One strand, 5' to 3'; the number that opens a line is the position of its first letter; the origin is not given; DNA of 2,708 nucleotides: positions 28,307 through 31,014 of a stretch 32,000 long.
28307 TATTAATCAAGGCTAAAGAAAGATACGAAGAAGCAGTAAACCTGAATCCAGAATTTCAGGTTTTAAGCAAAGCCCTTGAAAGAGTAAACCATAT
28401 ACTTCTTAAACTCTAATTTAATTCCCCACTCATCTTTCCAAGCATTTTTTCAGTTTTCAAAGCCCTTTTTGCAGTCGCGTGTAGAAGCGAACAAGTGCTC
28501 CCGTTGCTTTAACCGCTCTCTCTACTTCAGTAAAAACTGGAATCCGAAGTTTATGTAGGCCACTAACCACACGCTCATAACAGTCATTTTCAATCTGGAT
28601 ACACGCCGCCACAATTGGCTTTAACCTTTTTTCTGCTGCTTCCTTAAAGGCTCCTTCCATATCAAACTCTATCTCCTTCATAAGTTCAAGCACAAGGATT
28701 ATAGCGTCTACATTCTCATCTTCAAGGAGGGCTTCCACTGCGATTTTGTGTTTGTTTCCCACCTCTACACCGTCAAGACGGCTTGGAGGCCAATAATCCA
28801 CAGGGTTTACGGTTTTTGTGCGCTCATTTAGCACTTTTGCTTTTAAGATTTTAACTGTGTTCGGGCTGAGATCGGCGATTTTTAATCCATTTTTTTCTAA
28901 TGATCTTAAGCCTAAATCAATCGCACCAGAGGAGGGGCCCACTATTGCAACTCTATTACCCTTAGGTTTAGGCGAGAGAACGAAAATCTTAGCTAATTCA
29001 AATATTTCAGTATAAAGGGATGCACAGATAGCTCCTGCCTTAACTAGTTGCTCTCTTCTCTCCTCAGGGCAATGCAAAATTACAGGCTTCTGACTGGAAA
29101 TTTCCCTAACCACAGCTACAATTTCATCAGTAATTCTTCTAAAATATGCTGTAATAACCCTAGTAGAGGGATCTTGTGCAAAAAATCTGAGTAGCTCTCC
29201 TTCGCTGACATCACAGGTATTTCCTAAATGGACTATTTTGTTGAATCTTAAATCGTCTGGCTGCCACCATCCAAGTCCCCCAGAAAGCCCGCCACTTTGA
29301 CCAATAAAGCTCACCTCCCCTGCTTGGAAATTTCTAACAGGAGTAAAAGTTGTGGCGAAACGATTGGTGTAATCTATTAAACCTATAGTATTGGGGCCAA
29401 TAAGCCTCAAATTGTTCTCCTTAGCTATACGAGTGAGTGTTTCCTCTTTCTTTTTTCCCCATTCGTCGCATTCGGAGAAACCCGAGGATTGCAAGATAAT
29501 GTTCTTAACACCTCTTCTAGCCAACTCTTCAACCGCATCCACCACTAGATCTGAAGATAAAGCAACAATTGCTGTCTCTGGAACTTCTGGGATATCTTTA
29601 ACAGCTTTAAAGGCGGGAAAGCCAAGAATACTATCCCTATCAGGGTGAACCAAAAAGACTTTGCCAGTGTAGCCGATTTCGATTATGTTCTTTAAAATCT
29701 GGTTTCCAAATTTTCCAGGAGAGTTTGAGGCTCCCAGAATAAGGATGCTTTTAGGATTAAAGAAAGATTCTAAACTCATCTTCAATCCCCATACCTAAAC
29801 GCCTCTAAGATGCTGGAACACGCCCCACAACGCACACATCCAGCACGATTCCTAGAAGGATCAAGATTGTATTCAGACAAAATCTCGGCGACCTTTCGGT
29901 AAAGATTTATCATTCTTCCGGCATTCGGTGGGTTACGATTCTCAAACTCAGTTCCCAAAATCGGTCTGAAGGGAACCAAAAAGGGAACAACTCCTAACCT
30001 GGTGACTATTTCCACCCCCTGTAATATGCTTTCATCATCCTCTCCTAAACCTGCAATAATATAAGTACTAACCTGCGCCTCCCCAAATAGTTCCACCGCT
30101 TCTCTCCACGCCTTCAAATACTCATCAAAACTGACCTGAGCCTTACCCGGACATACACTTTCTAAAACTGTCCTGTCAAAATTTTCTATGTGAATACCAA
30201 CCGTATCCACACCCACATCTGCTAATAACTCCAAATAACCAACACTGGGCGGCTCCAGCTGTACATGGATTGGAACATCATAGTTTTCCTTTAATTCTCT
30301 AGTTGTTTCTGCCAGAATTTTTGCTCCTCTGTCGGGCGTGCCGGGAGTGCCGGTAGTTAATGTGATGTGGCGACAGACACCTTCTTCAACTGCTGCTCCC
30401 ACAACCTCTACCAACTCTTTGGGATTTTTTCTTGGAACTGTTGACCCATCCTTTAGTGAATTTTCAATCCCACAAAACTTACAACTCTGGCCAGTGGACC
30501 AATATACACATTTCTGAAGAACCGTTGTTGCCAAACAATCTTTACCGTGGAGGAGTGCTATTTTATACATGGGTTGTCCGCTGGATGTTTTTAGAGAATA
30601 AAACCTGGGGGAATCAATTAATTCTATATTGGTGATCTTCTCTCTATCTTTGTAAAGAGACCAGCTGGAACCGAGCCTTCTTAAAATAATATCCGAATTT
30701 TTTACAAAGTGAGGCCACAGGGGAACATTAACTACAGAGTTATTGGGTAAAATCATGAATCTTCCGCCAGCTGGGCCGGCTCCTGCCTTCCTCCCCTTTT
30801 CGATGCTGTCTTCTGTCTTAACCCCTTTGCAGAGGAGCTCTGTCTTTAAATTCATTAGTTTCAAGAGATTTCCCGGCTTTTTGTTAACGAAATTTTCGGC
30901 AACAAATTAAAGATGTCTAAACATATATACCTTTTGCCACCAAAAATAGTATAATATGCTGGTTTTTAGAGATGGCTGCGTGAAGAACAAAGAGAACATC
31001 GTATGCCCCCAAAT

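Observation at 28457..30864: NitD-type radical SAM enzyme translationally coupled to a His-loop-less acyl-CoA synthetase alpha homologue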

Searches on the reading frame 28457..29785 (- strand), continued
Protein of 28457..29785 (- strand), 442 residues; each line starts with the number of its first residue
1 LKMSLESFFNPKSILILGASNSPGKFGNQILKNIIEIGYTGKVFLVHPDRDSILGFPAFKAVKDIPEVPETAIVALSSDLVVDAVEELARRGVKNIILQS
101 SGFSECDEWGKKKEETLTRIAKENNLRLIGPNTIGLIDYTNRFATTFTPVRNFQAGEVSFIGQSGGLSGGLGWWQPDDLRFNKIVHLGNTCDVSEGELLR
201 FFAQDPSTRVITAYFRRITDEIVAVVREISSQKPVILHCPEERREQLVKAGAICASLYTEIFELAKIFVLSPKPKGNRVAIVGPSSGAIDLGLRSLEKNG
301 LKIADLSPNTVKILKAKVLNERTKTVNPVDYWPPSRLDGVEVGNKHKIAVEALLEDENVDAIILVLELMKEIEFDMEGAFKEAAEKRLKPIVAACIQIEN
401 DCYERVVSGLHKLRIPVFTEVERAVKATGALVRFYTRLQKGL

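Call 90: find_homologous_proteins(query=window:28457-29785:-, lengths=longer)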
Query window:28457-29785:- (442 aa): 40 proteins with E <= 0.001 among 8000 candidates. Only proteins of 775 to 2210 residues were searched; long proteins share words by chance and can crowd out relatives, so finding none is weak evidence.
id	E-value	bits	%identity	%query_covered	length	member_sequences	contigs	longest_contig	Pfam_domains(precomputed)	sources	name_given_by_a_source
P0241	1.2e-47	181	29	99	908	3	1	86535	PF02629.26,PF13607.12,PF13549.12,PF13380.13,PF13302.14,PF19045.5,PF00583.32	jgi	jgi:acetyltransferase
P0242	3.2e-47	180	29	99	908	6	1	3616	PF02629.26,PF13607.12,PF13549.12,PF13380.13,PF13302.14,PF19045.5,PF00583.32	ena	-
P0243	8.5e-47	178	28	99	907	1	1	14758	PF02629.26,PF13607.12,PF13549.12,PF13380.13,PF13302.14,PF19045.5,PF00583.32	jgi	-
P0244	2.4e-46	177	28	99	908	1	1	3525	PF02629.26,PF13607.12,PF13549.12,PF13380.13,PF13302.14,PF19045.5,PF00583.32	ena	-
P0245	2.4e-46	177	28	99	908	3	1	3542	PF02629.26,PF13607.12,PF13549.12,PF13380.13,PF13302.14,PF19045.5,PF00583.32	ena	-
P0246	8.0e-46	175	29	99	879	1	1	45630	PF02629.26,PF01408.29,PF13607.12,PF13549.12,PF13380.13,PF13302.14,PF19045.5,PF00583.32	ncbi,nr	ncbi:MAG: GNAT family N-acetyltransferase [Chloroflexi bacterium]|nr:GNAT family N-acetyltransferase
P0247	1.0e-45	175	29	99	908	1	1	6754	PF02629.26,PF13607.12,PF13549.12,PF13380.13,PF19045.5,PF00583.32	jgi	jgi:acetate---CoA ligase (ADP-forming)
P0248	1.1e-45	174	29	99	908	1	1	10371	PF02629.26,PF13607.12,PF13549.12,PF13380.13,PF13302.14,PF19045.5,PF00583.32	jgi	jgi:acetyltransferase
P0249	1.2e-45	174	27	99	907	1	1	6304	PF02629.26,PF13607.12,PF13549.12,PF13380.13,PF19045.5,PF00583.32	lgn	-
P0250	1.2e-45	174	28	99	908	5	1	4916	PF02629.26,PF13607.12,PF13549.12,PF13380.13,PF19045.5,PF00583.32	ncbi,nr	ncbi:MAG: GNAT family N-acetyltransferase [Chloroflexi bacterium]|nr:GNAT family N-acetyltransferase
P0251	1.5e-45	174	28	99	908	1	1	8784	PF02629.26,PF13607.12,PF13549.12,PF13380.13,PF13302.14,PF19045.5,PF00583.32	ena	-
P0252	1.8e-45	174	29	99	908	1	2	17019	PF02629.26,PF13607.12,PF13549.12,PF13380.13,PF13302.14,PF19045.5,PF00583.32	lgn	-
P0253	2.4e-45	173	28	99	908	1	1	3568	PF02629.26,PF13607.12,PF13549.12,PF13380.13,PF13302.14,PF19045.5,PF00583.32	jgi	-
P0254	5.5e-45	172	28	99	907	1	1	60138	PF02629.26,PF13607.12,PF13549.12,PF13380.13,PF13302.14,PF19045.5,PF00583.32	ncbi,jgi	-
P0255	3.7e-44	169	28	99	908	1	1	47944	PF02629.26,PF13607.12,PF13549.12,PF13380.13,PF13302.14,PF19045.5,PF00583.32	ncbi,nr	ncbi:MAG: GNAT family N-acetyltransferase [Dehalococcoidia bacterium]|nr:GNAT family N-acetyltransfe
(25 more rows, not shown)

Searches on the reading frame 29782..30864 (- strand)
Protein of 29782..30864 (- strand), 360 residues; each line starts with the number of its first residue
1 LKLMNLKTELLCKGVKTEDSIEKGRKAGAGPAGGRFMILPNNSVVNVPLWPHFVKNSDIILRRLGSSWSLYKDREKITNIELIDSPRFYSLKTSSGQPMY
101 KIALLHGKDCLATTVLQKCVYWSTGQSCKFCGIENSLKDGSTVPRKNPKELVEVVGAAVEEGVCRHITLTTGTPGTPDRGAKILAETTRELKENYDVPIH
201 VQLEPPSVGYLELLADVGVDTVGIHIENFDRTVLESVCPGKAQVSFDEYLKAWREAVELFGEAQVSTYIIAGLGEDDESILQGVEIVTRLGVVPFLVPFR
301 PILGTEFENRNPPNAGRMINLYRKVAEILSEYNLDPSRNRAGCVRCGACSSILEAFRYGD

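Call 3: search_protein_families(library=pfam, proteins=[window:29782-30864:-], max_evalue=0.01)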
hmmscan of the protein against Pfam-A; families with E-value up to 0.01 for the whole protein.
window:29782-30864:- (360 aa): 1 family
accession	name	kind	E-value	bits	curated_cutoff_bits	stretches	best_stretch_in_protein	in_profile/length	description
PF04055.27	Radical_SAM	-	2.8e-16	60.6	29.5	1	127-281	10-160/166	Radical SAM superfamily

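Call 4: search_protein_families(library=ncbifam, proteins=[window:29782-30864:-], max_evalue=0.01)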
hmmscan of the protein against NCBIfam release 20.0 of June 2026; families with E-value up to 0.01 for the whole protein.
window:29782-30864:- (360 aa): 7 families
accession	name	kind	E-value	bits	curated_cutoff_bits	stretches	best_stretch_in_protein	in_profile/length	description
TIGR04043.1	rSAM_MSMEG_0568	hypoth_equivalog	1.1e-106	356.8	303.7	1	8-352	1-350/354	MSMEG_0568 family radical SAM protein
NF045502.1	variant_rSAM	domain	2.2e-59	201.3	125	1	49-329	63-355/357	radical SAM protein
NF053743.1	LipS2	equivalog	7e-17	61.8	270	1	184-325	92-224/292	LipS2 family lipoyl synthase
TIGR03910.1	pyrrolys_PylB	equivalog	8.2e-07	28.2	348.2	1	116-291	56-229/347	methylornithine synthase PylB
TIGR00510.1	lipA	equivalog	1.6e-06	27.7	310.25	1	126-291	75-235/302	lipoyl synthase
NF004019.1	PRK05481.1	subfamily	1.1e-05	24.9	203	1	126-287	59-214/286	lipoyl synthase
TIGR03957.1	rSAM_HmdB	equivalog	0.00041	19.7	320.9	1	127-312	53-233/317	5,10-methenyltetrahydromethanopterin hydrogenase cofactor biosynthesis protein HmdB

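Call 11: search_solved_structures(query=window:29782-30864:-, show_alignments=1, max_evalue=0.01)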
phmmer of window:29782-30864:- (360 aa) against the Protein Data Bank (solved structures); distinct sequences matched with E-value up to 0.01: 3.
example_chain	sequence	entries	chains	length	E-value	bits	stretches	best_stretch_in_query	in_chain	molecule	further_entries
8trw_A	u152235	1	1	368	7.4e-07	31.7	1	125-284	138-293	Lipoyl synthase, mitochondrial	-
8ugo_A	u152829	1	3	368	2.4e-06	30.1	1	125-284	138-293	Lipoyl synthase, mitochondrial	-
8tsk_A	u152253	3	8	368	2.4e-06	30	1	125-284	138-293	Lipoyl synthase, mitochondrial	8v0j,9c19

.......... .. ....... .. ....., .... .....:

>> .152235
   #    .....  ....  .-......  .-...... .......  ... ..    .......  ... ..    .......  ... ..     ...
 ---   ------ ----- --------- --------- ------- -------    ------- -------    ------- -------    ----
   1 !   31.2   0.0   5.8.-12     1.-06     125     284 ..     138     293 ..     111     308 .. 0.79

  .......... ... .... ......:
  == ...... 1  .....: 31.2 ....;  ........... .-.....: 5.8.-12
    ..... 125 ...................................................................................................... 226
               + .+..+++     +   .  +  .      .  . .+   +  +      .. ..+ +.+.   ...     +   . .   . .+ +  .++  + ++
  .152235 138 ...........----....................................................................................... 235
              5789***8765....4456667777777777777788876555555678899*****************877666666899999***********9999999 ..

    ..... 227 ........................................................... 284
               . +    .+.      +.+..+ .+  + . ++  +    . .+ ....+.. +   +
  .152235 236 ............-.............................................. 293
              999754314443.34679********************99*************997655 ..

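Call 26: find_homologous_proteins(query=window:29782-30864:-)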
Query window:29782-30864:- (360 aa): 3596 proteins with E <= 0.001 among 8000 candidates; the best 120 are listed. Only proteins of 198 to 630 residues were searched: fused or split forms outside these lengths cannot appear, so this answer is no evidence that the protein stands alone or is whole; lengths 'longer' or 'shorter' looks for them.
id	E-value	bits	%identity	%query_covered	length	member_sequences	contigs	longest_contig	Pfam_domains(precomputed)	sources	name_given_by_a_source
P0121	5.2e-229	777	94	98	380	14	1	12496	PF04055.28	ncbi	ncbi:MAG: MSMEG_0568 family radical SAM protein [Candidatus Freyarchaeota archaeon]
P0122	1.6e-193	661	79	99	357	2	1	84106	PF04055.28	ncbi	ncbi:MAG: MSMEG_0568 family radical SAM protein [Candidatus Lokiarchaeia archaeon]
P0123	5.4e-192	656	78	100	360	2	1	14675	PF04055.28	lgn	-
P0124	5.3e-190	649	76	99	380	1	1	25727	PF04055.28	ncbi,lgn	-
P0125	8.9e-189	645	76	99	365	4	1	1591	PF04055.28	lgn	-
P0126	8.3e-187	639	77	100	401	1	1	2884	PF04055.28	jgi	jgi:radical SAM protein (TIGR04043 family)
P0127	9.5e-184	629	76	99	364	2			PF04055.28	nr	nr:MSMEG_0568 family radical SAM protein [Candidatus Freyarchaeota archaeon]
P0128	5.5e-182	623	76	99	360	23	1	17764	PF04055.28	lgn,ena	-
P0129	1.4e-181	621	75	99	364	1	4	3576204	PF04055.28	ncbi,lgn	ncbi:MAG: MSMEG_0568 family radical SAM protein [Candidatus Freyarchaeum deiterrae]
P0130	1.2e-180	618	74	100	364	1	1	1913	PF04055.28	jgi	jgi:radical SAM protein (TIGR04043 family)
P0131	1.5e-180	618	76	99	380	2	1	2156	PF04055.28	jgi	jgi:radical SAM protein (TIGR04043 family)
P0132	9.2e-180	615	75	100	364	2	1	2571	PF04055.28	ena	-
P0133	1.2e-177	608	74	99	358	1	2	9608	PF04055.28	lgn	-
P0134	1.2e-173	595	72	99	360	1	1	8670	PF04055.28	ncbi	ncbi:MAG: MSMEG_0568 family radical SAM protein [Candidatus Jordarchaeaceae archaeon]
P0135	4.9e-143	495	60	99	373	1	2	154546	PF04055.28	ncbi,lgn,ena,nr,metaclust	ncbi:MAG: biotin synthase [Candidatus Bathyarchaeota archaeon BA2]|nr:MAG: biotin synthase [Candidat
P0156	1.3e-134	467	57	99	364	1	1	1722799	PF04055.28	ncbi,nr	ncbi:MAG: MSMEG_0568 family radical SAM protein [Candidatus Bathyarchaeota archaeon]|nr:MAG: MSMEG_0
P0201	3.2e-123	429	54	98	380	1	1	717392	PF04055.28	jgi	jgi:radical SAM protein (TIGR04043 family)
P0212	2.6e-121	423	52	99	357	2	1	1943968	PF04055.28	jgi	-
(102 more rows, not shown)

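Call 27: find_encoding_contigs(protein=P0156, flank=8000, max_places=1)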
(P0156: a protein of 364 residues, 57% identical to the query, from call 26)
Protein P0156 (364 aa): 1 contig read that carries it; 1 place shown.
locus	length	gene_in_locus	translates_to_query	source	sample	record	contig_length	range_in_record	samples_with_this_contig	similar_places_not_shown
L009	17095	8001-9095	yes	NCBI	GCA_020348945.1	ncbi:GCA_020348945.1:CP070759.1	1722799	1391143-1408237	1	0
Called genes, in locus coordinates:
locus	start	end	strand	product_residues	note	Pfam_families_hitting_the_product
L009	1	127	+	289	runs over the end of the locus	PF03239:FTR1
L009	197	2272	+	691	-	PF01926:MMR_HSR1, PF02421:FeoB_N, PF17910:FeoB_Cyto, PF07670:Gate, PF07664:FeoB_C, PF07670:Gate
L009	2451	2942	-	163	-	PF07155:ECF-ribofla_trS, PF07694:5TM-5TMR_LYT (weak), PF09515:Thia_YuaJ (weak)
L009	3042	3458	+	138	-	PF08753:NikR_C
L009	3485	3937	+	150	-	PF02663:FmdE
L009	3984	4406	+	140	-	PF08973:TM1506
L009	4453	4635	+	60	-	PF10133:CooT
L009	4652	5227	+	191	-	PF01656:CbiA, PF02374:ArsA_ATPase, PF10609:ParA (weak), PF13614:AAA_31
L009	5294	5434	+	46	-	-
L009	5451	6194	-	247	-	PF02535:Zip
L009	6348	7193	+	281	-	PF04015:DUF362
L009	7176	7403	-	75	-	PF01402:RHH_1 (weak)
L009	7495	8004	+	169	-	PF13302:Acetyltransf_3, PF13420:Acetyltransf_4, PF00583:Acetyltransf_1, PF13673:Acetyltransf_10, PF13508:Acetyltransf_7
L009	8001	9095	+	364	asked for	PF04055:Radical_SAM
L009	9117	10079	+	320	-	PF00586:AIRS, PF02769:AIRS_C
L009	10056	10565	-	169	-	-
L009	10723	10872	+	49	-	-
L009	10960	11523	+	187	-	PF09918:DUF2148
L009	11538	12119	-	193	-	-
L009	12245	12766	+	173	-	PF02926:THUMP (weak)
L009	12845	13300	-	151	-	-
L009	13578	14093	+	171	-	PF13404:HTH_AsnC-type, PF13412:HTH_24, PF01037:AsnC_trans_reg, PF22482:AsnC_trans_reg_3 (weak)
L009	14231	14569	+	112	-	PF19027:DUF5752 (weak)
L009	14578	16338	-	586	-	PF04675:DNA_ligase_A_N, PF01068:DNA_ligase_A_M, PF04679:DNA_ligase_A_C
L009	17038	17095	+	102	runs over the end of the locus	PF01037:AsnC_trans_reg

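Call 28: find_encoding_contigs(protein=P0212, flank=8000, max_places=1)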
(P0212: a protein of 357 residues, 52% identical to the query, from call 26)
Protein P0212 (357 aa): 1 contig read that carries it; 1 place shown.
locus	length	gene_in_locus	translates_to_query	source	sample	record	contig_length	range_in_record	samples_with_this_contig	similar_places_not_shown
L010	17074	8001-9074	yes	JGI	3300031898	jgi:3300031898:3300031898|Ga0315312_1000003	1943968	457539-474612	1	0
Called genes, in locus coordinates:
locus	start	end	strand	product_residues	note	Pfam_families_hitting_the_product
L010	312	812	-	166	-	PF01135:PCMT (weak), PF02353:CMAS, PF08123:DOT1 (weak), PF13847:Methyltransf_31, PF08241:Methyltransf_11 (weak), PF13649:Methyltransf_25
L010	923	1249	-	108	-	-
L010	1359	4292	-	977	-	PF00270:DEAD, PF04851:ResIII (weak), PF00271:Helicase_C, PF19306:WHD_Lhr, PF08494:DEAD_assoc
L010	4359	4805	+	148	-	PF02663:FmdE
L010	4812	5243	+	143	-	PF08973:TM1506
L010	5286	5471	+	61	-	PF10133:CooT (weak)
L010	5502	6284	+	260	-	PF00142:Fer4_NifH (faint), PF01656:CbiA, PF02374:ArsA_ATPase, PF10609:ParA (weak), PF13614:AAA_31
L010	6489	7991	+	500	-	PF00586:AIRS, PF02769:AIRS_C, PF13673:Acetyltransf_10 (weak), PF00583:Acetyltransf_1, PF13302:Acetyltransf_3 (weak), PF13508:Acetyltransf_7 (faint)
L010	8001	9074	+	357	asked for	PF04055:Radical_SAM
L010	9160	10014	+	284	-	PF14595:Thioredoxin_9 (faint), PF13380:CoA_binding_2, PF00085:Thioredoxin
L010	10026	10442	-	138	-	PF02830:V4R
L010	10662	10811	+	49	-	-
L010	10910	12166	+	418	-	PF02812:ELFV_dehydrog_N, PF00208:ELFV_dehydrog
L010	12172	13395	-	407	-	PF06050:HGD-D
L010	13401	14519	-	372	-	PF06050:HGD-D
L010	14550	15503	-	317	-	PF02558:ApbA, PF03446:NAD_binding_2 (faint), PF08546:ApbA_C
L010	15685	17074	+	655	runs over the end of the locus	PF16177:ACAS_N, PF00501:AMP-binding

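Call 29: find_encoding_contigs(protein=P0201, flank=8000, max_places=1)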
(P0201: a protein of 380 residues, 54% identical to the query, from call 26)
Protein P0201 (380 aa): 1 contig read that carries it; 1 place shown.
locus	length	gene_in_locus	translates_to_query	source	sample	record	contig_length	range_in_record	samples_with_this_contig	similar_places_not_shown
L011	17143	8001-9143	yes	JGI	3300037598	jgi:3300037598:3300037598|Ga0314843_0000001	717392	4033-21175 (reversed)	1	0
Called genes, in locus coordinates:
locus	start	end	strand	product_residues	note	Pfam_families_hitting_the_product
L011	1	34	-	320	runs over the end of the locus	PF02585:PIG-L (weak)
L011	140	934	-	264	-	PF01973:MptE-like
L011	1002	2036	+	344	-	PF00809:Pterin_bind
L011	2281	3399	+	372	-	PF07318:DUF1464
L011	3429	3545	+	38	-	-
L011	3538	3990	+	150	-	-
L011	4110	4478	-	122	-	-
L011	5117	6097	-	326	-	PF00288:GHMP_kinases_N, PF08544:GHMP_kinases_C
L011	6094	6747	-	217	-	PF04289:DUF447_N, PF20766:DUF447_C (weak)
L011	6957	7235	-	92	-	PF05014:Nuc_deoxyrib_tr (weak)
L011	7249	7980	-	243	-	PF00977:His_biosynth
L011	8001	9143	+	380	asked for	PF04055:Radical_SAM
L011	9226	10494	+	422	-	PF00890:FAD_binding_2 (faint), PF01266:DAO (weak), PF01494:FAD_binding_3, PF03486:HI0933_like (weak), PF05834:Lycopene_cycl, PF12831:FAD_oxidored, PF13450:NAD_binding_8, PF22578:GGR_cat, +1 more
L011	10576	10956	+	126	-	PF01981:PTH2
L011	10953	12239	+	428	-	PF01142:TruD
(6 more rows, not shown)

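Call 48: search_protein_families(library=ncbifam, proteins=[L009:7459-8004:+, L010:6489-7991:+, L010:9160-10014:+, L009:9117-10079:+], max_evalue=0.0001)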
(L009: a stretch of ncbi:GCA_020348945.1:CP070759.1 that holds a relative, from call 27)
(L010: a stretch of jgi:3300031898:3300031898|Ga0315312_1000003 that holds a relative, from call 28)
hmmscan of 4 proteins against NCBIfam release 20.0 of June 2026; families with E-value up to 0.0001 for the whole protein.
L009:7459-8004:+ (181 aa): 4 families
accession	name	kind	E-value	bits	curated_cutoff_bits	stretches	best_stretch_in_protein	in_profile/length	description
TIGR01575.1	rimI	equivalog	5.7e-11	42.7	86.4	1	60-154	22-117/132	ribosomal protein S18-alanine N-acetyltransferase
NF040503.1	resist_ArsN1a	equivalog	5e-07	29.6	170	1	99-157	83-141/159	arsinothricin resistance N-acetyltransferase ArsN1 family A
NF040504.1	resist_ArsN1b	equivalog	1.1e-06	28.6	210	1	100-158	84-142/159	arsinothricin resistance N-acetyltransferase ArsN1 family B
NF007025.1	PRK09491.1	equivalog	1e-05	25.5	173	1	68-153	38-123/145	ribosomal protein S18-alanine N-acetyltransferase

L010:6489-7991:+ (500 aa): 14 families
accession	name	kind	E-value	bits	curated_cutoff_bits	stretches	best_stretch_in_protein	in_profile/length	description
TIGR03267.1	methan_mark_2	hypoth_equivalog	6.7e-81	271.8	365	1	30-334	3-322/323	methanogenesis marker 2 protein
TIGR04049.1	AIR_rel_sll0787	hypoth_equivalog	6.2e-61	206.2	321.3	1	31-334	3-317/318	sll0787 family AIR synthase-like protein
TIGR04050.1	MSMEG_0567_Cter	hypoth_equivalog_domain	8.1e-35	120.7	312.2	1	68-315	39-278/296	MSMEG_0567/sll0787 family protein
TIGR01379.1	thiL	equivalog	9.6e-20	70.8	184.15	1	58-267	22-243/320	thiamine-phosphate kinase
NF004353.0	PRK05731.2-2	equivalog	4.3e-18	65.5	301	1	58-265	17-230/311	thiamine-phosphate kinase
TIGR00476.1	selD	equivalog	4.4e-15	55.7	125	1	53-262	38-253/311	selenide, water dikinase SelD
NF002098.0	PRK00943.1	equivalog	1.5e-11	43.8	299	1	54-262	43-257/347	selenide, water dikinase SelD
TIGR01736.1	FGAM_synth_II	equivalog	1.9e-11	43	525.75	1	101-371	98-392/718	phosphoribosylformylglycinamidine synthase subunit PurL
NF002290.1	PRK01213.1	equivalog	2.1e-11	42.8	648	1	102-367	99-393/723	phosphoribosylformylglycinamidine synthase subunit PurL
NF004350.0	PRK05731.1-1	equivalog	6e-09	35.2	441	1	57-323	25-298/325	thiamine-phosphate kinase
NF004351.0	PRK05731.1-4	equivalog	1.4e-08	34.3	324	1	61-282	39-269/321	thiamine-phosphate kinase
NF010705.0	PRK14105.1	equivalog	1.1e-06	27.8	291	0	202-262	212-273/345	selenide, water dikinase SelD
TIGR01575.1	rimI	equivalog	7.2e-05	23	86.4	0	392-483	25-117/132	ribosomal protein S18-alanine N-acetyltransferase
TIGR02124.1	hypE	equivalog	7.2e-05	21.9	251.6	0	60-265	33-248/332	hydrogenase expression/formation protein HypE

L010:9160-10014:+ (284 aa): 13 families
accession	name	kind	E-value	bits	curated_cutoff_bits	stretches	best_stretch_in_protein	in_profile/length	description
TIGR01068.1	thioredoxin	equivalog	4.1e-34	116.8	96.8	1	186-283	2-100/101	thioredoxin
NF006898.0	PRK09381.1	equivalog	1.1e-26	93.4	138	1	185-280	8-104/109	thioredoxin TrxA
NF008229.0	PRK10996.1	equivalog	7e-23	80.9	125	1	182-282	37-137/141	thioredoxin TrxC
NF047697.1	ThioredTrxAClost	equivalog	2.6e-16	59.7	140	1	183-284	2-105/105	thioredoxin TrxA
TIGR01126.1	pdi_dom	equivalog_domain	5.8e-14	52.2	107.2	1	185-266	1-87/105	protein disulfide-isomerase domain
NF045494.1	AcCoALig_Archglob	equivalog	2e-11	43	1200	1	9-86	213-288/665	acetate--CoA ligase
TIGR01130.1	ER_PDI_fam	subfamily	1.2e-10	41.5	344.25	1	184-265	5-89/476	protein disulfide-isomerase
TIGR00411.1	redox_disulf_1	equivalog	2.4e-10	40.3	92.75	1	209-282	11-80/82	MJ0307 family thioredoxin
TIGR02717.1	AcCoA-syn-alpha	equivalog_domain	5.4e-09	35.2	567.15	1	21-80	6-67/447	acetate--CoA ligase alpha subunit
NF045492.1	HydPropCoALig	equivalog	1.3e-07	30.4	1300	1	21-87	253-321/700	3-hydroxypropionate--CoA ligase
TIGR00385.1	dsbE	subfamily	1.3e-06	28.1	123.15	1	187-247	53-110/173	DsbE family thiol:disulfide interchange protein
NF047696.1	ThlDiSintTplARhiz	equivalog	1.6e-05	24.8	230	1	199-239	99-140/219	thiol:disulfide interchange protein TlpA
NF002854.0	PRK03147.1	subfamily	4.7e-05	23.3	170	0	200-241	65-107/176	thiol-disulfide oxidoreductase ResA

L009:9117-10079:+ (320 aa): 17 families
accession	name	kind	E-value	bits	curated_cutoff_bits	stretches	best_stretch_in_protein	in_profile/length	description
TIGR03267.1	methan_mark_2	hypoth_equivalog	2.5e-83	279.8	365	1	6-311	2-323/323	methanogenesis marker 2 protein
TIGR04049.1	AIR_rel_sll0787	hypoth_equivalog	5.3e-64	216.3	321.3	1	8-310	3-317/318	sll0787 family AIR synthase-like protein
TIGR04050.1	MSMEG_0567_Cter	hypoth_equivalog_domain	8e-45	153.5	312.2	1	22-286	9-273/296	MSMEG_0567/sll0787 family protein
TIGR01379.1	thiL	equivalog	2.8e-21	75.8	184.15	1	37-287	24-297/320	thiamine-phosphate kinase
NF004353.0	PRK05731.2-2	equivalog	1.9e-18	66.6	301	1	34-239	16-227/311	thiamine-phosphate kinase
TIGR00476.1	selD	equivalog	5.6e-14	52.1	125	1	31-239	39-253/311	selenide, water dikinase SelD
NF002098.0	PRK00943.1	equivalog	4.7e-12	45.5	299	1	34-239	46-257/347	selenide, water dikinase SelD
TIGR01736.1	FGAM_synth_II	equivalog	6.4e-12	44.6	525.75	1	78-302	98-349/718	phosphoribosylformylglycinamidine synthase subunit PurL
NF002290.1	PRK01213.1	equivalog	9.7e-12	43.9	648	1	78-299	98-345/723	phosphoribosylformylglycinamidine synthase subunit PurL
TIGR02124.1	hypE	equivalog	2.7e-08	33.2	251.6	1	36-238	32-244/332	hydrogenase expression/formation protein HypE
NF004351.0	PRK05731.1-4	equivalog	6.4e-08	32.1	324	1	38-238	39-248/321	thiamine-phosphate kinase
TIGR00878.1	purM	equivalog_domain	3.1e-07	29.9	236.35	1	73-159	81-176/332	phosphoribosylformylglycinamidine cyclo-ligase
NF010705.0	PRK14105.1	equivalog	1.3e-06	27.6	291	0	183-237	216-270/345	selenide, water dikinase SelD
NF004350.0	PRK05731.1-1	equivalog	1.3e-06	27.6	441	1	48-241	40-243/325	thiamine-phosphate kinase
TIGR04369.1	fusion_not_SelD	hypoth_equivalog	5.8e-06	24.7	700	0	45-236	393-607/701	oxidoreductase/SelD-related fusion protein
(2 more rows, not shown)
